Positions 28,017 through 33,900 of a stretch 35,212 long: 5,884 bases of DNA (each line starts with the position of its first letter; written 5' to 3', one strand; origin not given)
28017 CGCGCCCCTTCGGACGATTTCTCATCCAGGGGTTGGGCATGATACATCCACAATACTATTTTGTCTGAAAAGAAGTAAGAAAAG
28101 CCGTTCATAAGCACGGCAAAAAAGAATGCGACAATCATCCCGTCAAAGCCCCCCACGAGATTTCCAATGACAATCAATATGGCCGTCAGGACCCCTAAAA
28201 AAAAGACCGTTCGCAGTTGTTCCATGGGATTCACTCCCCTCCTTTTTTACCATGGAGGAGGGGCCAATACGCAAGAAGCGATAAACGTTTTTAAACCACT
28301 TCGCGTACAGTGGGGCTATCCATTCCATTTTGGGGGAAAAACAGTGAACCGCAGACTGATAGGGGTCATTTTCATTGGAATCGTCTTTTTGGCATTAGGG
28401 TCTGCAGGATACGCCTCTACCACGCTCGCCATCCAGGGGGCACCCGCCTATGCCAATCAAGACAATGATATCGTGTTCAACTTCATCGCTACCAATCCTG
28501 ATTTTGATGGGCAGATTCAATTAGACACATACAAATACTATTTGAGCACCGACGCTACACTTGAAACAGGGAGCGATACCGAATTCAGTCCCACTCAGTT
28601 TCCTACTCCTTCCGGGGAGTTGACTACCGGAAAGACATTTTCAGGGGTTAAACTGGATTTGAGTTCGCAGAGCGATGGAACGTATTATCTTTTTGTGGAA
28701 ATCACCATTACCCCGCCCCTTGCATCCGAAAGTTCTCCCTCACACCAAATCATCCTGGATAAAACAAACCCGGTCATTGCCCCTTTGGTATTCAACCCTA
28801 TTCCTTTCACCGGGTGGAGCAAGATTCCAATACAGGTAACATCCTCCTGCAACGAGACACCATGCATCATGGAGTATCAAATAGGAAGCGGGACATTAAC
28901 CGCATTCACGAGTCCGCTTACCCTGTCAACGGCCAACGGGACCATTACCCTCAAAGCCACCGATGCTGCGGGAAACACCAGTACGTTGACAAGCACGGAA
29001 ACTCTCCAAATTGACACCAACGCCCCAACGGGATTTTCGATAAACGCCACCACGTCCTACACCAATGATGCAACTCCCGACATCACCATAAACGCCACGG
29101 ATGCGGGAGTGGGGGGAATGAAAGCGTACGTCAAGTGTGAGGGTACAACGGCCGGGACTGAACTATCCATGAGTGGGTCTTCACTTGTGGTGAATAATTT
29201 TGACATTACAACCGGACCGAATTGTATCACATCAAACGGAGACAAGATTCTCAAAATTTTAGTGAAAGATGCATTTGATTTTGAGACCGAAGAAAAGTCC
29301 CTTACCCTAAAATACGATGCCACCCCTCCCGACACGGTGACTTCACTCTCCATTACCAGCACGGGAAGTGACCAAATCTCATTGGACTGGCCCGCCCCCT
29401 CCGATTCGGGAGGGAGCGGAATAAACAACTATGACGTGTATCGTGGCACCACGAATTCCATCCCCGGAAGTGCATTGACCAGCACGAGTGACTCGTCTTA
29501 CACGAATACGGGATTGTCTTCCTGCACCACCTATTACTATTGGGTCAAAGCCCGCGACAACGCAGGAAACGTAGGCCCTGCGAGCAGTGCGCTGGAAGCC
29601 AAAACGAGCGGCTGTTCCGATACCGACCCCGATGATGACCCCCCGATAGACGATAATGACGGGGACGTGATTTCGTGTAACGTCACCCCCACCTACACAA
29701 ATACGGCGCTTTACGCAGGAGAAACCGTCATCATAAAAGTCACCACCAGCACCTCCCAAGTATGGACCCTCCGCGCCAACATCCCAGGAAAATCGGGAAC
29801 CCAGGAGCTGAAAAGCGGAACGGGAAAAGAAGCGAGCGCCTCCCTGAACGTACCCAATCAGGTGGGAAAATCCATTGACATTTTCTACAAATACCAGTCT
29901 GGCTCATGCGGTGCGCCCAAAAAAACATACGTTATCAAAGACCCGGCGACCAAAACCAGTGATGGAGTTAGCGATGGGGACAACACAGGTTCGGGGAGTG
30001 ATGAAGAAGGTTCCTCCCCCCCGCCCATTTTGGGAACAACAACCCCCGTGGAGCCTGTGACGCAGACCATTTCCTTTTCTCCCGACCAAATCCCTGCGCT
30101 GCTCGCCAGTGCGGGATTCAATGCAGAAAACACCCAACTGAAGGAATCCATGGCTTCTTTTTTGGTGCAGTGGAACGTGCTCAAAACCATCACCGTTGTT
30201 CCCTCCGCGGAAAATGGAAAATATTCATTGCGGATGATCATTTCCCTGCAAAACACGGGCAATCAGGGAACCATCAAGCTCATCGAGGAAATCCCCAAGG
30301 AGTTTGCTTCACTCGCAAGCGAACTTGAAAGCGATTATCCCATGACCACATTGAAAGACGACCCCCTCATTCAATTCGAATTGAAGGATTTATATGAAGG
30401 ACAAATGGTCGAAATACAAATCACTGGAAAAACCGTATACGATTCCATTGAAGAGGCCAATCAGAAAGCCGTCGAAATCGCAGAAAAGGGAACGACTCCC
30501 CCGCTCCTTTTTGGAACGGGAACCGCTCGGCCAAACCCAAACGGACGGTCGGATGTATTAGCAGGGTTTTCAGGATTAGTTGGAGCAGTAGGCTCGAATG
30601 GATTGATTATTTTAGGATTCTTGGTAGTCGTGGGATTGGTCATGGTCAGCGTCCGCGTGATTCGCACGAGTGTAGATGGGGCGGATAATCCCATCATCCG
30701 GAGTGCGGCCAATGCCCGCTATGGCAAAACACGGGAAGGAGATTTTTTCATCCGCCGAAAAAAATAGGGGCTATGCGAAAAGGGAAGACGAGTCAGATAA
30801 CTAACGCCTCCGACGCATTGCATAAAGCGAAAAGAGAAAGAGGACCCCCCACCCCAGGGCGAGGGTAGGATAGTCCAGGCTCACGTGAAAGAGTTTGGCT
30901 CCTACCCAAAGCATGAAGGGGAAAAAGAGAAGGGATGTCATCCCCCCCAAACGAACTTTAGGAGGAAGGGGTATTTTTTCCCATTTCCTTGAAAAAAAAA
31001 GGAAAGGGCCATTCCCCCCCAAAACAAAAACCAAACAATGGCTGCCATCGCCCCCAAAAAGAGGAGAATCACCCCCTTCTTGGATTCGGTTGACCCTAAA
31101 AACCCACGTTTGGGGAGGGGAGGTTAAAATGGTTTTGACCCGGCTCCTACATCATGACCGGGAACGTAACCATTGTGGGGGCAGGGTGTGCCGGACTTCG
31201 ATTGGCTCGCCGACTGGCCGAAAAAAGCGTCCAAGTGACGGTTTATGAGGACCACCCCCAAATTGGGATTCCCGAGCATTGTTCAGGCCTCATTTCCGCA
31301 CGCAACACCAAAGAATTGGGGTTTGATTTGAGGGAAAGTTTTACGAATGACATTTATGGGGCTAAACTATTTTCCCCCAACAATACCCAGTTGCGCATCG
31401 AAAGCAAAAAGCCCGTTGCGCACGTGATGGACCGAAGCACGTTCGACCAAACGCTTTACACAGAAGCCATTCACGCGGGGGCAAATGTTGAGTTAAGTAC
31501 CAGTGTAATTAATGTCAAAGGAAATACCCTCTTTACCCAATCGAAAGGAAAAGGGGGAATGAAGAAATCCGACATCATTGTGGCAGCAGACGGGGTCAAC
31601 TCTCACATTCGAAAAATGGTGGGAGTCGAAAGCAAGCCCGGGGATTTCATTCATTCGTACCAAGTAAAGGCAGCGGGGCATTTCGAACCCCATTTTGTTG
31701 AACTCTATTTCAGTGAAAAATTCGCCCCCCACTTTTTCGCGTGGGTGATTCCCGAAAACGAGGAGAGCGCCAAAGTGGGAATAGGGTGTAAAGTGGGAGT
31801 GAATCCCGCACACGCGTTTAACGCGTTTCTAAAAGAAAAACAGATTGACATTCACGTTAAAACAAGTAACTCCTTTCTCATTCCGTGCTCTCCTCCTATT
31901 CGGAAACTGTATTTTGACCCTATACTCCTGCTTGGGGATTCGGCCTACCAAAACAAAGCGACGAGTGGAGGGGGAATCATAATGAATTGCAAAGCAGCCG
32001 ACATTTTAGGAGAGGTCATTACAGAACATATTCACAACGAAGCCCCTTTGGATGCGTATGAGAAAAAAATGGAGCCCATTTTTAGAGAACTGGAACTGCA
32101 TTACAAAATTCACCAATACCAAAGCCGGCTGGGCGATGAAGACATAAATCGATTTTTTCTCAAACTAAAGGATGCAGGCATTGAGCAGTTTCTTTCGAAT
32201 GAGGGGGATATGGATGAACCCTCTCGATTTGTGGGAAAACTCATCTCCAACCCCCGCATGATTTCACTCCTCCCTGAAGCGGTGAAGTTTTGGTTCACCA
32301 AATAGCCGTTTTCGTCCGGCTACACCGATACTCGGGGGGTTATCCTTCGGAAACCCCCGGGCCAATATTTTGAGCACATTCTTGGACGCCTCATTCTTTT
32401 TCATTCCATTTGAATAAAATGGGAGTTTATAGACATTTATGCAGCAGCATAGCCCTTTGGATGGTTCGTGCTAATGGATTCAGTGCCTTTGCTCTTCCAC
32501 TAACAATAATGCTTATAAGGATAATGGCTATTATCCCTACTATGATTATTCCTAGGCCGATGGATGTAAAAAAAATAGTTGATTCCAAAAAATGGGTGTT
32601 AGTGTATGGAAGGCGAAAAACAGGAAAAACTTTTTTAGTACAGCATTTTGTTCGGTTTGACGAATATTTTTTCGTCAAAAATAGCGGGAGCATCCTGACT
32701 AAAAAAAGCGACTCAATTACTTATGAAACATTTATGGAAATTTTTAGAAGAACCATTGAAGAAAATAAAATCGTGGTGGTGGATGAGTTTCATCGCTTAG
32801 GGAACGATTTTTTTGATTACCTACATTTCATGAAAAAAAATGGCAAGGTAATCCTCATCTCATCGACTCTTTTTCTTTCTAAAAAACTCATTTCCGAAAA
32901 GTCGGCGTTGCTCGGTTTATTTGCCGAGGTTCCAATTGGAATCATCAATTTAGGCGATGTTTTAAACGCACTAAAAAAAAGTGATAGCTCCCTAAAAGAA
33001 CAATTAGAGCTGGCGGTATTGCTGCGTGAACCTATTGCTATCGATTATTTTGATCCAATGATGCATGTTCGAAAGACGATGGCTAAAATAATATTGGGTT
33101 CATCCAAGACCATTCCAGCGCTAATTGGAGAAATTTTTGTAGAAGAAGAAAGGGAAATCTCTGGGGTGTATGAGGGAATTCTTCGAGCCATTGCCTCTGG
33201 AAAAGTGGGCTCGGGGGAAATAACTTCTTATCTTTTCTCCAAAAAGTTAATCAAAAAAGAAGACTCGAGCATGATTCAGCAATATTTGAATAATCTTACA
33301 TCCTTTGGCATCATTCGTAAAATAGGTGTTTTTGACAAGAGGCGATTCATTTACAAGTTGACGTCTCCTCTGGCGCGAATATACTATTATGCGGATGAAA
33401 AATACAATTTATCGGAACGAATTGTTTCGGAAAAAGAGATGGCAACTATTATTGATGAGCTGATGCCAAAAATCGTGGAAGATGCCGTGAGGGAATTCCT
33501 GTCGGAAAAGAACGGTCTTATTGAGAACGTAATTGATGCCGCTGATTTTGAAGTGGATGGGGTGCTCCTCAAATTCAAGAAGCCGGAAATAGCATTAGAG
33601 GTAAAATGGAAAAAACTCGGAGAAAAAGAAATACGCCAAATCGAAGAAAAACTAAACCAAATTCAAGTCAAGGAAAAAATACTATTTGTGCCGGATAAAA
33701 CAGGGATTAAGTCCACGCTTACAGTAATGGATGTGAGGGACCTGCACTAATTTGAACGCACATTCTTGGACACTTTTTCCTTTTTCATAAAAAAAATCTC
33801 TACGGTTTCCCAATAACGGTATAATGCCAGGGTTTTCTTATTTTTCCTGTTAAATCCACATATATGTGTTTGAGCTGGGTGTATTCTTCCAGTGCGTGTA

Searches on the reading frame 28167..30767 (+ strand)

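Call 38: search_protein_families(library=pfam, proteins=[window:28167-30767:+], max_evalue=0.0001)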
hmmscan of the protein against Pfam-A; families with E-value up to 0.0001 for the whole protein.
window:28167-30767:+ (866 aa): 1 family
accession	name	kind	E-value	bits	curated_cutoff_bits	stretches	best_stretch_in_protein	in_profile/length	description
PF00041.27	fn3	-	1.4e-08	35.2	25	1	390-477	2-82/84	Fibronectin type III domain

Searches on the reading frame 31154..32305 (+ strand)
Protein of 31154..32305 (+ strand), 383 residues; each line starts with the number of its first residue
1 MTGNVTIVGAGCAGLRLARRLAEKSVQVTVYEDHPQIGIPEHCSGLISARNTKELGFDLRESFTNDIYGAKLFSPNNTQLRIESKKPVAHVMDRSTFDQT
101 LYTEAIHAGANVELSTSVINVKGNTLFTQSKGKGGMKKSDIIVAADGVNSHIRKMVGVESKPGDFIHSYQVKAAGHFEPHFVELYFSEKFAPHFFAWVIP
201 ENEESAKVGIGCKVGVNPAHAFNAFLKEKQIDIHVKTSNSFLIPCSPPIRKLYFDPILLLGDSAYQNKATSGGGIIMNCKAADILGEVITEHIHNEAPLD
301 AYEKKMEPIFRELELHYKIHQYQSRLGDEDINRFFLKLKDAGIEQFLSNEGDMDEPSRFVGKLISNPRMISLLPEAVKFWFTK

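Call 38: search_protein_families(library=pfam, proteins=[window:31154-32305:+], max_evalue=0.0001)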
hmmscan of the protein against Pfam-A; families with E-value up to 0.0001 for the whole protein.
window:31154-32305:+ (383 aa): 5 families
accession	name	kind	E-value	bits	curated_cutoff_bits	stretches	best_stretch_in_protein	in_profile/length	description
PF01494.25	FAD_binding_3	-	1e-10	41.8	22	1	4-171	3-185/349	FAD binding domain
PF01266.30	DAO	-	2.3e-07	31.1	27.9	1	5-45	2-40/353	FAD dependent oxidoreductase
PF22578.2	GGR_cat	-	3.3e-07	30.5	27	1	175-229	13-71/88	Geranylgeranyl reductase catalytic domain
PF13450.12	NAD_binding_8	-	1.6e-06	28.7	21.9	1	7-38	1-32/68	NAD(P)-binding Rossmann-like domain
PF07992.20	Pyr_redox_2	-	1.8e-05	24.8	26.1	0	4-101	2-58/291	Pyridine nucleotide-disulphide oxidoreductase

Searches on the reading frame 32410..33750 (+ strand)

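Call 38: search_protein_families(library=pfam, proteins=[window:32410-33750:+], max_evalue=0.0001)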
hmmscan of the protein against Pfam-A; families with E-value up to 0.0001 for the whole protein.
window:32410-33750:+ (446 aa): 2 families
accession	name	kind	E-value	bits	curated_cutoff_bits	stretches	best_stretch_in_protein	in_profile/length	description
PF13173.12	AAA_14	-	4.5e-08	33.6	27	1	60-164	2-110/129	AAA domain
PF00004.35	AAA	-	5.8e-05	24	21.2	0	63-132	1-71/131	ATPase family associated with various cellular activities (AAA)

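Call 47: search_protein_families(library=padloc, proteins=[window:32410-33750:+], max_evalue=0.01)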
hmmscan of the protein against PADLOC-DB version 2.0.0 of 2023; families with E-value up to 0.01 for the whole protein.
window:32410-33750:+ (446 aa): 5 families
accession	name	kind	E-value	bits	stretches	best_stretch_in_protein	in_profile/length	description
PDLC04789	PDC-S01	-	2.4e-07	28.1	1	53-160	10-117/375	-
PDLC04984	PDC-S27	-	1.4e-06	25.5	1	59-142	22-100/474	-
PDLC04792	PDC-S01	-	0.00026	17.7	1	59-211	18-177/452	-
PDLC04985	PDC-S27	-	0.0024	14.8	0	52-156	15-112/484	-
PDLC04790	PDC-S01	-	0.003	14.3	0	46-130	11-90/422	-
